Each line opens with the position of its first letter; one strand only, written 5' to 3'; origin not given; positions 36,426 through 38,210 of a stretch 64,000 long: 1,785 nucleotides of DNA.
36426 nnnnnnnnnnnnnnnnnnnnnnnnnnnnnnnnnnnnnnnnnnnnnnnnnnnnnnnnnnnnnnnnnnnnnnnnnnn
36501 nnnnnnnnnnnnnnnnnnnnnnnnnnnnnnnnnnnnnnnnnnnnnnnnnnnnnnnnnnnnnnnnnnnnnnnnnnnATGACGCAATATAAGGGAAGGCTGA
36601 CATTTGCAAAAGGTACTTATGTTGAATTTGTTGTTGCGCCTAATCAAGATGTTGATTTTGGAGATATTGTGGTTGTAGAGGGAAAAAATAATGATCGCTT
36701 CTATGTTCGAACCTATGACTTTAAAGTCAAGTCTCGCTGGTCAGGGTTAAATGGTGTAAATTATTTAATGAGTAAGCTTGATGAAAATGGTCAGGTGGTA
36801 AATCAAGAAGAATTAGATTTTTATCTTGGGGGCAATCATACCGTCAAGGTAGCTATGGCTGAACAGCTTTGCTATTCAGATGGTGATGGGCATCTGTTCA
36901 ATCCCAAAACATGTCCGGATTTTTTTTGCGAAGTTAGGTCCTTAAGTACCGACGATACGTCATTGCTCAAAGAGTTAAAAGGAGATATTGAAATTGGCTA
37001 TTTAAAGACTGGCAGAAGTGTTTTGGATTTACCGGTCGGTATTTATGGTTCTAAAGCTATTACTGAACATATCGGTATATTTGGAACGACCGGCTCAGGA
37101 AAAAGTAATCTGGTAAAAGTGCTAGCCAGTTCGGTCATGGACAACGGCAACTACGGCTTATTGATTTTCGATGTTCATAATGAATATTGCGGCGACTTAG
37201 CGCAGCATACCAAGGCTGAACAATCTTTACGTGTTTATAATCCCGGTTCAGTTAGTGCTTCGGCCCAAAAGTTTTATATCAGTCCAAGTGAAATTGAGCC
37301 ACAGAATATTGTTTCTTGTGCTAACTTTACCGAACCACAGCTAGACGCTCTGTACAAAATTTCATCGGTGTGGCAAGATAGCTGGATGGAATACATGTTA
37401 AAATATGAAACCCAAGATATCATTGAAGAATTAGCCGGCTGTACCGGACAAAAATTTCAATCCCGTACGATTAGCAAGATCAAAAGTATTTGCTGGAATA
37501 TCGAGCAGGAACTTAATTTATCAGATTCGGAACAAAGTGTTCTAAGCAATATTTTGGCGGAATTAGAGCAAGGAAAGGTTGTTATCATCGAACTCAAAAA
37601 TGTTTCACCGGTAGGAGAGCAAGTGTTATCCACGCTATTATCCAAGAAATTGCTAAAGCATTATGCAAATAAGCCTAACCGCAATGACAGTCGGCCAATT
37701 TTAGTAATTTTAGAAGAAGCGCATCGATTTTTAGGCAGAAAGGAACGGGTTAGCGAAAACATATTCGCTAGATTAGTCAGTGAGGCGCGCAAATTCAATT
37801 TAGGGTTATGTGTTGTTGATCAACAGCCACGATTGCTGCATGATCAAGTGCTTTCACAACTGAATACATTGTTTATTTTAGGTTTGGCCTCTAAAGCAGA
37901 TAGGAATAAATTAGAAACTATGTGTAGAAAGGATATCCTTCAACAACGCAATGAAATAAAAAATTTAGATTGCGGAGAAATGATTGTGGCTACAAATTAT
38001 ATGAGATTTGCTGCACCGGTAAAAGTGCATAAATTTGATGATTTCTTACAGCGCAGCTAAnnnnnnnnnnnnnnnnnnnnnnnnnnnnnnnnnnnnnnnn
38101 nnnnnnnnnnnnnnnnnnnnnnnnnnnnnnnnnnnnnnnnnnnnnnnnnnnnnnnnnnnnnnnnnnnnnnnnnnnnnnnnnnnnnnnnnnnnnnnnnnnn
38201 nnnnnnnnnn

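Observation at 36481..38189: Standalone HerA/FtsK-like (DUF87) ATPase inserted as its own transcription unit between floA-yqfB and the sporulation genes yqfCD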

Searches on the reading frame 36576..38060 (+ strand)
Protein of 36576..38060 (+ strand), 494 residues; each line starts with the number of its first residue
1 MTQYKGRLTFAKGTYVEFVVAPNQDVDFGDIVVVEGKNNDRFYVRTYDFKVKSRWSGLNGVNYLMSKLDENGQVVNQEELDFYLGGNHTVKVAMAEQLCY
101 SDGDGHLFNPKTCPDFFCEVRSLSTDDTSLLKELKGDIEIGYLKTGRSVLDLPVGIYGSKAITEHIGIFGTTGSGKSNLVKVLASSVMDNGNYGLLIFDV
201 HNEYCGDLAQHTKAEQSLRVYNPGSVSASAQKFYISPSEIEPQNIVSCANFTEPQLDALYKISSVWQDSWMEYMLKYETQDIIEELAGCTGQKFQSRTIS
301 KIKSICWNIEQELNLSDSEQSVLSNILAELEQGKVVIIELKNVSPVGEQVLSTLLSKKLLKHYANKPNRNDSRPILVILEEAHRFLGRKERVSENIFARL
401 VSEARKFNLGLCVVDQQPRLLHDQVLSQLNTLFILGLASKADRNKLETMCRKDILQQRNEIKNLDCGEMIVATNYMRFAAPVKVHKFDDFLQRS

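Call 3: search_protein_families(library=pfam, proteins=[window:36576-38060:+], max_evalue=0.01)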
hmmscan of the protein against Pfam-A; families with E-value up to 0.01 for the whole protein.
window:36576-38060:+ (494 aa): 4 families
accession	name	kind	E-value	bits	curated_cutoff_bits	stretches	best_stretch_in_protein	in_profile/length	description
PF01935.23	DUF87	-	7.8e-31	108.3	23.2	1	138-358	1-219/220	Helicase HerA, central domain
PF05872.18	HerA_C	-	7e-05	22.1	22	0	348-473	230-363/502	Helicase HerA-like C-terminal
PF10412.15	TrwB_AAD_bind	-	0.0011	18.4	20.5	1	161-210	13-61/387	Type IV secretion-system coupling protein DNA-binding domain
PF00005.33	ABC_tran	-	0.0059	17.7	25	0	164-192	12-41/137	ABC transporter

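Call 4: search_protein_families(library=padloc, proteins=[window:36576-38060:+], max_evalue=0.1)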
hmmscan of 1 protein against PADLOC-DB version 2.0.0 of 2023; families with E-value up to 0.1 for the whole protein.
window:36576-38060:+ (494 aa): 18 families
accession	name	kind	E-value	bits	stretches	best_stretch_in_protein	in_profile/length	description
PDLC04105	HerA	-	6.9e-33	112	2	305-484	349-535/576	-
PDLC04140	mad8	-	3e-21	74.3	1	164-484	28-299/314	mads_8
PDLC02185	HerA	-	5.7e-21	72.8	2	311-485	380-562/585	-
PDLC04102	HerA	-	1.5e-19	67.8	2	330-486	462-621/654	-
PDLC04100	HerA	-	5.1e-19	66.4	2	309-486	375-557/580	-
PDLC04103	HerA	-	2e-18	64.1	2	299-486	360-558/579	-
PDLC01055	HerA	-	1e-17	62.1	2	111-205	106-200/532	Type III coevolved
PDLC04097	HerA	-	1.8e-16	58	2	278-486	386-594/618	-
PDLC02188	HerA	-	5.1e-16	56.6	2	357-486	411-544/578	-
PDLC04106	HerA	-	7e-16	55.9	2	312-488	448-632/667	-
PDLC04098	HerA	-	1.2e-14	51.9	1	229-450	372-612/686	-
PDLC04104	HerA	-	1.2e-10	38.8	1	335-480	182-332/379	-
PDLC04107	HerA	-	1.4e-05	22.3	1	157-232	163-239/306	-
PDLC04101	HerA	-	2.3e-05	21.3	1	157-231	162-233/400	-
PDLC04099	HerA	-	0.00047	17.5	1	156-205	162-211/214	-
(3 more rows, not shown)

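Call 5: search_protein_families(library=ncbifam, proteins=[window:36576-38060:+], max_evalue=0.1)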
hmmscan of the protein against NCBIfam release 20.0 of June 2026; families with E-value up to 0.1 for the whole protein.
window:36576-38060:+ (494 aa): 29 families (the best 25 are shown)
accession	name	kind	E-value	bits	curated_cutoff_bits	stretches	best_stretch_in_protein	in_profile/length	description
NF053655.1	CedD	equivalog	8.2e-33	113.9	600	1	133-486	194-527/527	DNA-translocating ATPase CedD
NF040937.1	HerA_Thermprot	equivalog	3.6e-27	94.9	800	1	118-491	101-468/487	DNA double-strand break repair helicase HerA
NF040819.1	helicase_HerA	equivalog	3e-24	85.5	970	2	371-489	400-519/561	DNA double-strand break repair helicase HerA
NF042943.1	HerA_antiphage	equivalog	1.4e-19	70.1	800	2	310-482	370-547/566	anti-phage-associated helicase HerA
NF042944.1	HerA_antiphage_2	equivalog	4.4e-16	58.8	850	2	357-487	411-545/576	anti-phage-associated helicase HerA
NF045975.1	VirB4_plasma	equivalog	3.5e-07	28.3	590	2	168-208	520-558/894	Mbov_0397 family ICE element conjugal transfer ATPase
NF041017.1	DNA_import_CedB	equivalog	1.5e-06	27.1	700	1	161-471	273-573/590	DNA import protein CedB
NF033849.1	ser_rich_anae_1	subfamily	0.00014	19.3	650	1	335-445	976-1098/1163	serine-rich protein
NF045971.1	conju_CD1110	equivalog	0.0006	18.2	325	1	168-215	420-466/752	VirB4-like conjugal transfer ATPase, CD1110 family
TIGR02746.1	TraC-F-type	equivalog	0.0017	16.3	567.05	0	336-417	604-684/800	type IV secretion system protein TraC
TIGR03928.1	T7_EssCb_Firm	equivalog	0.0061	14.2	778.4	0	303-441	1118-1259/1296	type VII secretion protein EssC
TIGR01889.1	Staph_reg_Sar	paralog_domain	0.007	16.7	62.6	0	299-383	7-93/109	staphylococcal accessory regulator family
NF000171.1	ABCF_producer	exception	0.0079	14.7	800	1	159-192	25-59/541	TlrC/CarA/OleB/SrmB family ABC-F type ribosomal protection protein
NF010278.0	PRK13721.1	subfamily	0.01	13.7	1177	1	165-204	481-519/874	type IV secretion system protein TraC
TIGR03743.1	SXT_TraD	subfamily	0.014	13.8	366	1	160-199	172-210/636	conjugative transfer system coupling protein TraD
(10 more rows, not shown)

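Call 6: find_homologous_proteins(query=window:36576-38060:+)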
Query window:36576-38060:+ (494 aa): 253 proteins with E <= 0.001 among 8000 candidates; the best 120 are listed.
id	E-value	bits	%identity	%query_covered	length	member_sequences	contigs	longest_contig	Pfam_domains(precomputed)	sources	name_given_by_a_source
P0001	0.0e+0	1119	100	100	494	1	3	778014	PF01935.24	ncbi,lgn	-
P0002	3.3e-270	915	81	99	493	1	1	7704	PF01935.24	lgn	-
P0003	2.6e-263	892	77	99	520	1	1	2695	PF01935.24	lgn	-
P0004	3.1e-263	892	77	100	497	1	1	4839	PF01935.24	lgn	-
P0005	3.3e-263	892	76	100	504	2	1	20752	PF01935.24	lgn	-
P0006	8.8e-263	890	77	100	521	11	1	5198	PF01935.24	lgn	-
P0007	1.3e-262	890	77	100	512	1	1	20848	PF01935.24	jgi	jgi:energy-coupling factor transporter ATP-binding protein EcfA2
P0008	1.6e-262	889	78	99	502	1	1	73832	PF01935.24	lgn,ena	-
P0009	3.1e-262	888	77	100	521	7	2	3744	PF01935.24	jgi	jgi:energy-coupling factor transporter ATP-binding protein EcfA2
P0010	1.2e-261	886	76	100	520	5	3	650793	PF01935.24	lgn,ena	-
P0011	1.4e-261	886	77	100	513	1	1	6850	PF01935.24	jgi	-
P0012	3.0e-261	885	77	100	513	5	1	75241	PF01935.24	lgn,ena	-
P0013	3.2e-261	885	77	99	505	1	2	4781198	PF01935.24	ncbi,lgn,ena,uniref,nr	ncbi:MAG TPA: ATP-binding protein [Methylomusa anaerophila]|uniref:AAA-like domain protein n=1 Tax=M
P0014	4.4e-261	885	76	100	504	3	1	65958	PF01935.24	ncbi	ncbi:MAG: DUF87 domain-containing protein [Veillonellales bacterium]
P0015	6.7e-261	884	76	99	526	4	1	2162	PF01935.24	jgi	jgi:energy-coupling factor transporter ATP-binding protein EcfA2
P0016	2.1e-260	882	76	100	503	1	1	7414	PF01935.24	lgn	-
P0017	6.4e-260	881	76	99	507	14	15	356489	PF01935.24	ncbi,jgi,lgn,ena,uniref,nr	ncbi:ATP-binding protein [Anaerospora hongkongensis]|uniref:ATP-binding protein n=1 Tax=Anaerospora 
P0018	2.7e-259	879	75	100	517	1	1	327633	PF01935.24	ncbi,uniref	ncbi:ATP-binding protein [Dendrosporobacter sp. 1207_IL3150]|uniref:ATP-binding protein n=1 Tax=Dend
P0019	3.0e-259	878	75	100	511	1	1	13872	PF01935.24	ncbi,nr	ncbi:MAG: ATP-binding protein [Negativicutes bacterium]|nr:ATP-binding protein [Negativicutes bacter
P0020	3.7e-259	878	75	100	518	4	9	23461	PF01935.24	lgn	-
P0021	5.7e-259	878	75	100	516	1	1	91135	PF01935.24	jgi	-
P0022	5.8e-259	878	76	99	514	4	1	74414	PF01935.24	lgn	-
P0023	7.9e-259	877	75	99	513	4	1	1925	PF01935.24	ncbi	-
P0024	1.1e-258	877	75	100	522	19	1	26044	PF01935.24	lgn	-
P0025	1.4e-258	876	77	99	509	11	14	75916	PF01935.24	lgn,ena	-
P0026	1.5e-258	876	75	100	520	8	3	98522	PF01935.24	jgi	jgi:DNA helicase HerA-like ATPase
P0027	1.6e-258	876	76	99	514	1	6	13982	PF01935.24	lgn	-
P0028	2.5e-258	875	76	99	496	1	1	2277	PF01935.24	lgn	-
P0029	3.6e-258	875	76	99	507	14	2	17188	PF01935.24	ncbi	-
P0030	4.3e-258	875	77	100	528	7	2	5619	PF01935.24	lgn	-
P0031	5.5e-258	874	76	100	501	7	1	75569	PF01935.24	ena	-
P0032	2.4e-257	872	75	100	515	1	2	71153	PF01935.24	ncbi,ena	-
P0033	2.9e-257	872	75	100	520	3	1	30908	PF01935.24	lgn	-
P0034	5.0e-257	871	76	100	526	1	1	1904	PF01935.24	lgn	-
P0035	7.9e-257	870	74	100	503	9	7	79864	PF01935.24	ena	-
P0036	1.7e-256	869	74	100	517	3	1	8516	PF01935.24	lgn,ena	-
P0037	2.2e-256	869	75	100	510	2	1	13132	PF01935.24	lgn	-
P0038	2.2e-256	869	74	100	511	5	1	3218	PF01935.24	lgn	-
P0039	3.4e-256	868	76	99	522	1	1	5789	PF01935.24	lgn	-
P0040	4.1e-256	868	74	100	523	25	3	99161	PF01935.24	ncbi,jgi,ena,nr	ncbi:MAG: Helicase HerA, central domain [Firmicutes bacterium]|nr:Helicase HerA, central domain [Bac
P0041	4.2e-256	868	76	99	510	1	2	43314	PF01935.24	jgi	jgi:energy-coupling factor transporter ATP-binding protein EcfA2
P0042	7.5e-256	867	74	100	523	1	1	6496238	PF01935.24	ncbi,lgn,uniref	ncbi:ATP-binding protein [Sporomusa aerivorans]|uniref:ATP-binding protein n=1 Tax=Sporomusa aerivor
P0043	8.9e-256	867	77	100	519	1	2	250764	PF01935.24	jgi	jgi:energy-coupling factor transporter ATP-binding protein EcfA2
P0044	2.6e-255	865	75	100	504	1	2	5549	PF01935.24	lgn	-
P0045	6.3e-255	864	74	100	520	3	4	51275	PF01935.24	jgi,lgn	jgi:energy-coupling factor transporter ATP-binding protein EcfA2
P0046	1.5e-254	863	75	100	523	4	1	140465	PF01935.24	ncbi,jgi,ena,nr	ncbi:MAG: Helicase HerA, central domain [Firmicutes bacterium]|nr:Helicase HerA, central domain [Bac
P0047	1.7e-254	863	75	100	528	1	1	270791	PF01935.24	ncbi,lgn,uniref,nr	ncbi:Hypothetical protein LUCI_1302 [Lucifera butyrica]|uniref:Helicase HerA central domain-containi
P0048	9.7e-253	857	76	100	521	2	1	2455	PF01935.24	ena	-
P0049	1.1e-252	857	75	100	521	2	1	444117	PF01935.24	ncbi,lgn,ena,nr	ncbi:MAG TPA: DUF87 domain-containing protein [Selenomonadales bacterium]|nr:DUF87 domain-containing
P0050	1.2e-252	857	76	99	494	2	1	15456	PF01935.24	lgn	-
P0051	7.6e-252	854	74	100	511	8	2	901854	PF01935.24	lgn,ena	-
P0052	1.9e-251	853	73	100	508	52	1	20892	PF01935.24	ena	-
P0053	2.6e-251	852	73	99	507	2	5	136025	PF01935.24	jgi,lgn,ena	-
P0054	5.6e-251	851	73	100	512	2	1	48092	PF01935.24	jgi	jgi:energy-coupling factor transporter ATP-binding protein EcfA2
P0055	1.5e-250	850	74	100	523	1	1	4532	PF01935.24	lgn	-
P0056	2.5e-250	849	75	100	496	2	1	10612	PF01935.24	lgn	-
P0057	4.0e-250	848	73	100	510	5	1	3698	PF01935.24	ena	-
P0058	5.9e-250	848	74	99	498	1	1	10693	PF01935.24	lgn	-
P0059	1.1e-249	847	74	100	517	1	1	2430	PF01935.24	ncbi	-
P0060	1.4e-249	847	72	100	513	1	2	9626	PF01935.24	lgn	-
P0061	2.1e-249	846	74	100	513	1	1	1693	PF01935.24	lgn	-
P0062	2.7e-249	846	73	100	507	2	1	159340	PF01935.24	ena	-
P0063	2.9e-249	846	73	100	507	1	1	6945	PF01935.24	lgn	-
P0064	4.3e-249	845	73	100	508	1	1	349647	PF01935.24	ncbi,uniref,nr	ncbi:hypothetical protein P22_0218 [Propionispora sp. 2/2-37]|uniref:ATP-binding protein n=1 Tax=Pro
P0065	6.3e-249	844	73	100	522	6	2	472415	PF01935.24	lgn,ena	-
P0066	7.0e-249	844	72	100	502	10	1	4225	PF01935.24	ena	-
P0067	1.4e-248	843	72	100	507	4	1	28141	PF01935.24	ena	-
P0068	6.1e-248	841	74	100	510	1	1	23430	PF01935.24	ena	-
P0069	3.1e-247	839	75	99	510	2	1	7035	PF01935.24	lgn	-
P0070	3.4e-247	839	72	99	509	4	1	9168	PF01935.24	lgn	-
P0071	5.0e-247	838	72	100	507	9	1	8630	PF01935.24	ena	-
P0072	5.8e-247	838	75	99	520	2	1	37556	PF01935.24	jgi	-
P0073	7.1e-247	838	74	100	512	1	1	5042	PF01935.24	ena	-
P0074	1.3e-246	837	73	99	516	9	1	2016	PF01935.24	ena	-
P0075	1.3e-246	837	72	100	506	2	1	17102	PF01935.24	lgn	-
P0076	2.6e-246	836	73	100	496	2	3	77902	PF01935.24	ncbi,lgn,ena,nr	ncbi:MAG: Helicase HerA, central domain [Firmicutes bacterium]|nr:Helicase HerA, central domain [Bac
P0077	3.1e-246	836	72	100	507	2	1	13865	PF01935.24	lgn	-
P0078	9.8e-246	834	74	99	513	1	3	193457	PF01935.24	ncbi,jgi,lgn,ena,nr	ncbi:MAG: hypothetical protein H6Q73_1428 [Firmicutes bacterium]|nr:hypothetical protein [Bacillota 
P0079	2.1e-245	833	72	99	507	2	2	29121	PF01935.24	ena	-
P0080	3.1e-245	832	71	100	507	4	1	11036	PF01935.24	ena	-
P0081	8.5e-245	831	72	100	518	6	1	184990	PF01935.24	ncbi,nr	ncbi:energy-coupling factor transporter ATP-binding protein EcfA2 [Sporomusaceae bacterium BoRhaA]|n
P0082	8.7e-244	827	73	99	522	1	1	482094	PF01935.24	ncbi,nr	ncbi:MAG: DUF87 domain-containing protein [Negativicutes bacterium]|nr:DUF87 domain-containing prote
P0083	2.8e-243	826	72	99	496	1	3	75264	PF01935.24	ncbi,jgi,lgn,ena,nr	ncbi:MAG: Helicase HerA, central domain [Firmicutes bacterium]|nr:Helicase HerA, central domain [Bac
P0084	6.2e-243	825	73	99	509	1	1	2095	PF01935.24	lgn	-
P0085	7.2e-243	824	73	99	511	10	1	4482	PF01935.24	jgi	jgi:hypothetical protein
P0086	8.1e-243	824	70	100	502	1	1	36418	PF01935.24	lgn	-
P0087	1.2e-242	824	71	100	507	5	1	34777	PF01935.24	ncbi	-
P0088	3.7e-242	822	72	100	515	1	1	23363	PF01935.24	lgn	-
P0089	4.8e-242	822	70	100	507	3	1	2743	PF01935.24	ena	-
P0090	9.6e-242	821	72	100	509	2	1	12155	PF01935.24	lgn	-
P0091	1.3e-241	820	71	100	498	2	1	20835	PF01935.24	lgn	-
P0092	2.1e-241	820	71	100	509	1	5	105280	PF01935.24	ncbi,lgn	-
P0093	3.2e-241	819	73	100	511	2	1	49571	PF01935.24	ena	-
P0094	1.3e-239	814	70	100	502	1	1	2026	PF01935.24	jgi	jgi:energy-coupling factor transporter ATP-binding protein EcfA2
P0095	3.0e-238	809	71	100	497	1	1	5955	PF01935.24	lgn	-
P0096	1.1e-237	807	71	100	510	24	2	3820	PF01935.24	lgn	-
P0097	1.9e-237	807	71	99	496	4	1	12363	PF01935.24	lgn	-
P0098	4.1e-237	805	71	99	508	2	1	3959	PF01935.24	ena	-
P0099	1.3e-236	804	71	99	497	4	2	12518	PF01935.24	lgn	-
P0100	1.1e-235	801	70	100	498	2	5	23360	PF01935.24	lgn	-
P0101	1.8e-235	800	69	100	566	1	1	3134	PF01935.24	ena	-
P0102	2.1e-235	800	70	100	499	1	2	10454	PF01935.24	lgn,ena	-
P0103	4.6e-234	795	69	99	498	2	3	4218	PF01935.24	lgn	-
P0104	5.1e-234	795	69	100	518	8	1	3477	PF01935.24,PF12846.14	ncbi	-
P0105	1.1e-232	791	69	100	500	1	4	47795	PF01935.24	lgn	-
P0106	6.2e-230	782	69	100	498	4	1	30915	PF01935.24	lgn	-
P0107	2.7e-228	776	68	100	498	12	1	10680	PF01935.24,PF12846.14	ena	-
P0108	1.2e-226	771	68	99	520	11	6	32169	PF01935.24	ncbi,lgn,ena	-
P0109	3.5e-226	769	67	99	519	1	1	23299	PF01935.24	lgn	-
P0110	5.0e-226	769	72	92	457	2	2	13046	PF01935.24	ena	-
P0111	1.1e-225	768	67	99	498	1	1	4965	PF01935.24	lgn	-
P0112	1.4e-225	767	68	99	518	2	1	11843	PF01935.24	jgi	jgi:hypothetical protein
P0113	7.8e-225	765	67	99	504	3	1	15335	PF01935.24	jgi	jgi:uncharacterized protein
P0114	4.2e-224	763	67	99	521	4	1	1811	PF01935.24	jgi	-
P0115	2.0e-223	760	66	100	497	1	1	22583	PF01935.24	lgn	-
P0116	1.1e-222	758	66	100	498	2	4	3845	PF01935.24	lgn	-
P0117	9.2e-222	755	67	99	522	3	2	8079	PF01935.24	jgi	-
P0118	1.3e-220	751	66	99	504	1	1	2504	PF01935.24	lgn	-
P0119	1.1e-217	741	70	90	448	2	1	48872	PF01935.24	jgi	-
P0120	6.4e-217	739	68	98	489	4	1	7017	PF01935.24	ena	-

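Call 9: find_encoding_contigs(protein=P0001, flank=10000, max_places=3)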
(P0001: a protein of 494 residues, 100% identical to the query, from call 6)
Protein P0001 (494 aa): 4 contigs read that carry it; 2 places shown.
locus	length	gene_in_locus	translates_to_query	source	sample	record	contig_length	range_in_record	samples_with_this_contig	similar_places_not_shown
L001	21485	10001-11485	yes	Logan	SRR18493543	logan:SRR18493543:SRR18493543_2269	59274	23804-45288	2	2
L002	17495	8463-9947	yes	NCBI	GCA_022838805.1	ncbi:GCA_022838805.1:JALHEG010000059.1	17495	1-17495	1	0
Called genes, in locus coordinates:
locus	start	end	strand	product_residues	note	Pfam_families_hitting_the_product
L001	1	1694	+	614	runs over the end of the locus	PF00012:HSP70, PF06723:MreB_Mbl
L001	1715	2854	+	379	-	PF00226:DnaJ, PF01556:DnaJ_C, PF15777:Anti-TRAP (faint), PF27659:CHP02642 (faint), PF00684:DnaJ_CXXCXGXG, PF27439:DnaJ_C_2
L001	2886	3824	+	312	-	PF06325:PrmA, PF01135:PCMT (weak), PF05175:MTS, PF02475:TRM5-TYW2_MTfase, PF12847:Methyltransf_18 (weak), PF13847:Methyltransf_31 (weak)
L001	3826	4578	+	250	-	PF20260:PUA_4, PF04452:Methyltrans_RNA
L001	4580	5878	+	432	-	PF00919:UPF0004, PF04055:Radical_SAM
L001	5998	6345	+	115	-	PF11969:DcpS_C, PF01230:HIT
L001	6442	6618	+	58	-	PF01165:Ribosomal_S21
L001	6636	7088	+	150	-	PF09424:YqeY, PF18043:T4_Rnl2_C (faint)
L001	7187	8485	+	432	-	PF01972:SDH_protease (weak), PF25145:NfeD1b_N, PF24961:NfeD_membrane, PF01957:NfeD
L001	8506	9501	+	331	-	PF12127:FloA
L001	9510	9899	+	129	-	PF27722:YqfB (faint)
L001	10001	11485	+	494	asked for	PF01935:DUF87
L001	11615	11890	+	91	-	PF07873:YabP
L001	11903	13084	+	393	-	PF06898:YqfD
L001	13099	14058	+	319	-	PF02562:PhoH, PF13245:AAA_19, PF13604:AAA_30 (weak)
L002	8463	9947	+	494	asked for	PF01935:DUF87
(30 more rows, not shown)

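Call 10: find_encoding_contigs(protein=P0013, flank=6000, max_places=1)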
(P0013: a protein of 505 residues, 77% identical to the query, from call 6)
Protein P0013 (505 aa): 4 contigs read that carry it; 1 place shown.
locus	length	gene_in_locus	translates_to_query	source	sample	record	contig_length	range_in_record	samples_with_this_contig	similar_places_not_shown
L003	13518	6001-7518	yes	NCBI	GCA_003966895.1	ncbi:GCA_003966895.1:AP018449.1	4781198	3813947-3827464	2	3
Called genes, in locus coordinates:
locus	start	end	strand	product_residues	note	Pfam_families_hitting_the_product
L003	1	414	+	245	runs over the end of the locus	PF20260:PUA_4, PF04452:Methyltrans_RNA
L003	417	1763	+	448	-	PF00919:UPF0004, PF04055:Radical_SAM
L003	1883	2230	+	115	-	PF11969:DcpS_C, PF01230:HIT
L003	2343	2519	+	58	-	PF01165:Ribosomal_S21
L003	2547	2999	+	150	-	PF09424:YqeY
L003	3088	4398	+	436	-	PF25145:NfeD1b_N, PF24961:NfeD_membrane, PF01957:NfeD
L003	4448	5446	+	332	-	PF12127:FloA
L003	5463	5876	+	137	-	-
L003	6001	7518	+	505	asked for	PF01935:DUF87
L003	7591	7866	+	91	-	PF07873:YabP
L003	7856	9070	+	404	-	PF06898:YqfD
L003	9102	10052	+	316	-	PF02562:PhoH, PF13245:AAA_19 (weak), PF13604:AAA_30 (weak)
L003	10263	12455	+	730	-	PF07697:7TMR-HDED, PF07698:7TM-7TMR_HD, PF01966:HD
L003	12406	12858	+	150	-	PF02130:YbeY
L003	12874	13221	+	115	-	PF01219:DAGK_prokar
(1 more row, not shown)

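Call 11: find_encoding_contigs(protein=P0047, flank=6000, max_places=1)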
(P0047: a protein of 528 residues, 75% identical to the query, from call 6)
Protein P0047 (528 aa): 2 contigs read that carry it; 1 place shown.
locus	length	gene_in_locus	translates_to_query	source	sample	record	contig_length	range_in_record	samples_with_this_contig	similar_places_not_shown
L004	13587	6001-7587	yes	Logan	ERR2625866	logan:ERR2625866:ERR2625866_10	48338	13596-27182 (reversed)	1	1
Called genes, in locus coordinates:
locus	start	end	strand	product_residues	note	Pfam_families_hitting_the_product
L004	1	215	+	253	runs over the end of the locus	PF20260:PUA_4, PF04452:Methyltrans_RNA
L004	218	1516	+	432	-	PF00919:UPF0004, PF04055:Radical_SAM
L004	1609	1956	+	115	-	PF11969:DcpS_C, PF01230:HIT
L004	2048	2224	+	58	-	PF01165:Ribosomal_S21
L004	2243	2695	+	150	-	PF09424:YqeY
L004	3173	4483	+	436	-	PF25145:NfeD1b_N, PF24961:NfeD_membrane, PF01957:NfeD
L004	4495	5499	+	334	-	PF12127:FloA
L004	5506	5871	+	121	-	-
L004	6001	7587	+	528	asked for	PF01935:DUF87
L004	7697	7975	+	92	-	PF07873:YabP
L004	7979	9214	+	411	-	PF06898:YqfD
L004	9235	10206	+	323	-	PF02562:PhoH, PF13604:AAA_30 (faint), PF13245:AAA_19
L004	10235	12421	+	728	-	PF07697:7TMR-HDED, PF07698:7TM-7TMR_HD, PF01966:HD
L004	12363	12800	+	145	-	PF02130:YbeY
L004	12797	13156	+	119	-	PF01219:DAGK_prokar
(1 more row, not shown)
